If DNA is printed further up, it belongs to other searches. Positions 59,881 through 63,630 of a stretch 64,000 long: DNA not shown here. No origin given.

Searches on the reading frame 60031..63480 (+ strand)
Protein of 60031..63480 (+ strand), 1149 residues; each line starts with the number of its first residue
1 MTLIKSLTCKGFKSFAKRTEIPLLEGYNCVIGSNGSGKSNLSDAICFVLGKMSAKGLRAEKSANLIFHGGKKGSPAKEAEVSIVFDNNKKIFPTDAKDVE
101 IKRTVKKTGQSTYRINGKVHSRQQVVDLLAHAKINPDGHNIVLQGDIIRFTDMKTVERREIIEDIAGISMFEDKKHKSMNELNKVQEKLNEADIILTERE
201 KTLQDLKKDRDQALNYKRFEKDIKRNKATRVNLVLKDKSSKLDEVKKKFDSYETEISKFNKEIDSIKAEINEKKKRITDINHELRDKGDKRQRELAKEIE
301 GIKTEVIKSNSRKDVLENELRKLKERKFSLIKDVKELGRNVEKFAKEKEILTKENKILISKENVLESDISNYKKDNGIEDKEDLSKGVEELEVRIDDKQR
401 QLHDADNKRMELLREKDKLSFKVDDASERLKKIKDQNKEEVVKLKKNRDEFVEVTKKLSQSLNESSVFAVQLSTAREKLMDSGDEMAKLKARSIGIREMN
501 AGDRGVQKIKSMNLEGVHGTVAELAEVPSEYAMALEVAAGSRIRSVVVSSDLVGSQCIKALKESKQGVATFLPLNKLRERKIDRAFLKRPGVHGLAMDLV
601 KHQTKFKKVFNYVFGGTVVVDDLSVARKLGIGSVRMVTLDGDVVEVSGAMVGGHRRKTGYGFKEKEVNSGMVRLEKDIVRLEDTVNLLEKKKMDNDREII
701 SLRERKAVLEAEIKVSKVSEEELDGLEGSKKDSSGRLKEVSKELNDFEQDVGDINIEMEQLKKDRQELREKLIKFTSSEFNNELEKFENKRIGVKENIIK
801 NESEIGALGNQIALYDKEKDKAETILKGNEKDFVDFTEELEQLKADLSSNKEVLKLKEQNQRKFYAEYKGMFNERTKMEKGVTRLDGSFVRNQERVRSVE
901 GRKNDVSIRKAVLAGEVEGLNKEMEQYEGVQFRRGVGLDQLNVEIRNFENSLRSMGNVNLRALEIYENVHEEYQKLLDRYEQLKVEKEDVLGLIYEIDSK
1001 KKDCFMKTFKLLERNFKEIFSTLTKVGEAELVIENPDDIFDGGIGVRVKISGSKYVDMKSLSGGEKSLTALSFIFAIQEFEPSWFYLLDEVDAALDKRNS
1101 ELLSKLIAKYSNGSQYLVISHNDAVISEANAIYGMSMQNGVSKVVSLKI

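Call 57: search_protein_families(library=pfam, proteins=[window:60031-63480:+], max_evalue=0.001)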
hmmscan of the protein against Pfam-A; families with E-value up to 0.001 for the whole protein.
window:60031-63480:+ (1149 aa): 7 families
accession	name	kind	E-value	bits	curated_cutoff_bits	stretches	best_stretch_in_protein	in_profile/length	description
PF02463.25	SMC_N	-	6.4e-60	202.8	40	2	4-137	2-135/220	RecF/RecN/SMC N terminal domain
PF06470.18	SMC_hinge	-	1.2e-28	100.3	22.5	1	515-629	2-115/116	SMC proteins Flexible Hinge Domain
PF13476.12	AAA_23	-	7.6e-12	46.7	27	1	6-284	1-200/201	AAA domain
PF13304.12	AAA_21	-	1.1e-06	29.4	27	0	28-88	2-68/304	AAA domain, putative AbiEii toxin, Type IV TA system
PF13175.12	AAA_15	-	1.3e-06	28.8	32.1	1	4-367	3-292/374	AAA ATPase domain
PF13555.12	AAA_29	-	0.00085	19.5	27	0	19-49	15-46/61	P-loop containing region of AAA domain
PF13166.12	AAA_13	-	0.00085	18.6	36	0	14-52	4-44/713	AAA domain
